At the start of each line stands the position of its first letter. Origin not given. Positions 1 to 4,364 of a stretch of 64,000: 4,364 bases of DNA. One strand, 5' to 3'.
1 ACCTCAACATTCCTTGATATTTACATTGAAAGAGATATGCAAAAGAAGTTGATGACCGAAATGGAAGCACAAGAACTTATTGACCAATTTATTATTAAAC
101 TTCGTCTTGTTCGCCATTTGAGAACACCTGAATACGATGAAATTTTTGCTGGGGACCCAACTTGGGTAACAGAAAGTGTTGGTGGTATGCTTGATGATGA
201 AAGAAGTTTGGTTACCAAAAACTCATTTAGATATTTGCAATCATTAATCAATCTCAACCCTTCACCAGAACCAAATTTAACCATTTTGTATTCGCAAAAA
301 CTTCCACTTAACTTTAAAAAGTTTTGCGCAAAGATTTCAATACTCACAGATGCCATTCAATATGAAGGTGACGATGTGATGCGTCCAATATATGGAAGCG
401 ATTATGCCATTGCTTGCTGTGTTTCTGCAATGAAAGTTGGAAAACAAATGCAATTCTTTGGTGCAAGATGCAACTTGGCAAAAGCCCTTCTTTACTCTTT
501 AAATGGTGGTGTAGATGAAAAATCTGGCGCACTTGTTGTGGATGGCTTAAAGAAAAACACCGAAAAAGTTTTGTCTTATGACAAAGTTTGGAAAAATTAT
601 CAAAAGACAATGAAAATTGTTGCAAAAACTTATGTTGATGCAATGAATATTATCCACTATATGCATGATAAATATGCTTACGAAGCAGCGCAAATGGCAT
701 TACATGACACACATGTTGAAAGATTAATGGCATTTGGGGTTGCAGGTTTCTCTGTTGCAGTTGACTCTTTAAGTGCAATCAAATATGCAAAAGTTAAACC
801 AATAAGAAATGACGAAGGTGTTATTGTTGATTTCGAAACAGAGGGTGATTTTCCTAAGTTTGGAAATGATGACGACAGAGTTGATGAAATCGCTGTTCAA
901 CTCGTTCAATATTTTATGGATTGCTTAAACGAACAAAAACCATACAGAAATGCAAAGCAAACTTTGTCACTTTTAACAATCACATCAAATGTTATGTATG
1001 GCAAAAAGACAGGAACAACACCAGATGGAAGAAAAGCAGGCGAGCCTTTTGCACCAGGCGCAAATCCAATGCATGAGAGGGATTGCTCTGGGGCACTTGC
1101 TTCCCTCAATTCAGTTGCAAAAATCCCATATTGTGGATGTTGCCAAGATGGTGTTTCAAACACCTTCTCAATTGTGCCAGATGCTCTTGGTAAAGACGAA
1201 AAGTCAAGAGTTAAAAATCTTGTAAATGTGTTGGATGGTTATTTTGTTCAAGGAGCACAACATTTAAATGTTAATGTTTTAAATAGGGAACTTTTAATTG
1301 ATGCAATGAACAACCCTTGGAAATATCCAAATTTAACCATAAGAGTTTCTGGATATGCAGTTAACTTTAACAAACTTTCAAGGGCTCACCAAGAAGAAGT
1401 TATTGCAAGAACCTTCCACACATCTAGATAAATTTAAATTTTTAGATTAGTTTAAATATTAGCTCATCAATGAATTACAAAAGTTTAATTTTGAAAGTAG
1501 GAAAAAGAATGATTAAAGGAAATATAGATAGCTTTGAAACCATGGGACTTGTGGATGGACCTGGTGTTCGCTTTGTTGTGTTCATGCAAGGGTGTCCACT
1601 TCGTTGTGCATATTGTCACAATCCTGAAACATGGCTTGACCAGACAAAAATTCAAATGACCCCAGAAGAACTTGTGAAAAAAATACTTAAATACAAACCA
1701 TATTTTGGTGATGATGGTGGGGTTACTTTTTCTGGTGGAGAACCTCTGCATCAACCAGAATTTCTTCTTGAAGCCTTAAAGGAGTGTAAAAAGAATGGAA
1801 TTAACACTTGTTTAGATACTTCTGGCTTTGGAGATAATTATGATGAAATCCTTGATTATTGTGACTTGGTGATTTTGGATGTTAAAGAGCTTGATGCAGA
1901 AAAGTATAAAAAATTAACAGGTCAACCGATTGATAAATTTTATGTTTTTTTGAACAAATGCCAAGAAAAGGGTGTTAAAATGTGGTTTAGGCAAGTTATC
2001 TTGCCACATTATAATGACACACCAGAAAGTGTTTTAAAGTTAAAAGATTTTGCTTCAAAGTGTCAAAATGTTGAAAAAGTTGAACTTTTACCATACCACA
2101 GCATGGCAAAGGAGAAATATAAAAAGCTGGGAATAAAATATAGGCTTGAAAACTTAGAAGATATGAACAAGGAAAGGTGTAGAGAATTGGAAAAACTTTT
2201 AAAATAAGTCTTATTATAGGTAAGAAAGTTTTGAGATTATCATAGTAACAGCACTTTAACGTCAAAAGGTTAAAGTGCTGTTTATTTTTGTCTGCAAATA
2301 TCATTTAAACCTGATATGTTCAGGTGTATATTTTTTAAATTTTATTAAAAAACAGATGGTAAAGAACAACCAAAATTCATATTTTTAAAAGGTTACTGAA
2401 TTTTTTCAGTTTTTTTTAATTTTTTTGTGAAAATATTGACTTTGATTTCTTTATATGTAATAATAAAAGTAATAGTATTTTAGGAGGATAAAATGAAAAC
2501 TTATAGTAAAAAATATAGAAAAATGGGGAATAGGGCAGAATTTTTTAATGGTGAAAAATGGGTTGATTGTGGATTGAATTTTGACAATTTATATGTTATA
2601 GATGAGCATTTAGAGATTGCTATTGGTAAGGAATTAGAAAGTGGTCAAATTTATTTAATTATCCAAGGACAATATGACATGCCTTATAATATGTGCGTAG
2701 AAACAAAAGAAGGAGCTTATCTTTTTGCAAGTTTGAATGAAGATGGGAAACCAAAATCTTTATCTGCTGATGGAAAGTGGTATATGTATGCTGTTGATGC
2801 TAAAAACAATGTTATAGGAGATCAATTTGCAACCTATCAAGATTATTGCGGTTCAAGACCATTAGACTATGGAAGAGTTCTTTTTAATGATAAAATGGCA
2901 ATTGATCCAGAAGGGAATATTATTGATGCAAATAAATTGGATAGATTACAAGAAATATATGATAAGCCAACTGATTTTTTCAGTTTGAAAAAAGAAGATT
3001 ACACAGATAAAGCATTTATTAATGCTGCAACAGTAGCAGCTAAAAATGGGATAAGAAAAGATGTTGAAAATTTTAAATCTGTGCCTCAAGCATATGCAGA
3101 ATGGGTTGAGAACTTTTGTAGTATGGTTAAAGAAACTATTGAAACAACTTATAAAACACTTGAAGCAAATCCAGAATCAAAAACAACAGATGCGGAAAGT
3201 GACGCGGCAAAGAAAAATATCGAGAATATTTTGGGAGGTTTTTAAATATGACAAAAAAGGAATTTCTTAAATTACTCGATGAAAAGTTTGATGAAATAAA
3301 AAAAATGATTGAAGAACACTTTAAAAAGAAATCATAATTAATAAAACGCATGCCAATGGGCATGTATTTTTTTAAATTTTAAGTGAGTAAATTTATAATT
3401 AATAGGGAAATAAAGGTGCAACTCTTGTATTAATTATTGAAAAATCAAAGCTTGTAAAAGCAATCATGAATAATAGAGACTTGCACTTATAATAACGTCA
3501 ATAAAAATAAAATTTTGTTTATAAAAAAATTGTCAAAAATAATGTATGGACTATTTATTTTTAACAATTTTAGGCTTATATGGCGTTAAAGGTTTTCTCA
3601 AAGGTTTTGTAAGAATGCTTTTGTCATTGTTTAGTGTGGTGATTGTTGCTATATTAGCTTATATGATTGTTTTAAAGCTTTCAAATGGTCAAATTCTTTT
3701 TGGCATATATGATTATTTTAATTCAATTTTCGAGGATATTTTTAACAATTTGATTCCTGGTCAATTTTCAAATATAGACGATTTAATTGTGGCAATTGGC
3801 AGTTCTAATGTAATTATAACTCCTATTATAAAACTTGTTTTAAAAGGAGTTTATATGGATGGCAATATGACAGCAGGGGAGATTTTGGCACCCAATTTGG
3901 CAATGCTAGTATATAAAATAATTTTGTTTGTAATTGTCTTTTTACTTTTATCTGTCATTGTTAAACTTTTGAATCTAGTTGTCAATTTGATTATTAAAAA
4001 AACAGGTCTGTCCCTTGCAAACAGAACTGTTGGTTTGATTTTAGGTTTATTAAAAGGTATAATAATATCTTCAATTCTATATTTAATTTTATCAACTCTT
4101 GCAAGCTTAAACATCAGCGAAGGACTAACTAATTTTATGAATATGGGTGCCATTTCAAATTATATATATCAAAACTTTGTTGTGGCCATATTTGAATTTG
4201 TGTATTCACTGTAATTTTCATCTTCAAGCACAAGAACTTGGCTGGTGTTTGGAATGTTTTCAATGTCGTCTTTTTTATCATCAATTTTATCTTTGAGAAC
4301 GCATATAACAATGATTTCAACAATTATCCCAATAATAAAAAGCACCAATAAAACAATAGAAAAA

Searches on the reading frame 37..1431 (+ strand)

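Call 101: search_protein_families(library=pfam, proteins=[window:37-1431:+], max_evalue=0.00001)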
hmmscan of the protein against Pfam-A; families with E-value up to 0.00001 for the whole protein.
window:37-1431:+ (464 aa): 2 families
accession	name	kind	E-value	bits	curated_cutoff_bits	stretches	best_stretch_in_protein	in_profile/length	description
PF02901.20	PFL-like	-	2.7e-123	413.3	24.3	1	2-322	295-647/647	Pyruvate formate lyase-like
PF01228.26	Gly_radical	-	1.3e-35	122.5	22.2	1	338-445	1-106/106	Glycine radical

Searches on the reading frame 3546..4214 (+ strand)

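Call 101: search_protein_families(library=pfam, proteins=[window:3546-4214:+], max_evalue=0.00001)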
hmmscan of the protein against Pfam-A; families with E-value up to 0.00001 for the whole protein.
window:3546-4214:+ (222 aa): 1 family
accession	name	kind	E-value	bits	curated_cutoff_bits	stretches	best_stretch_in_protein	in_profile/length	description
PF02674.22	Colicin_V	-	2.1e-16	60.6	29.3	1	112-189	47-124/144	Colicin V production protein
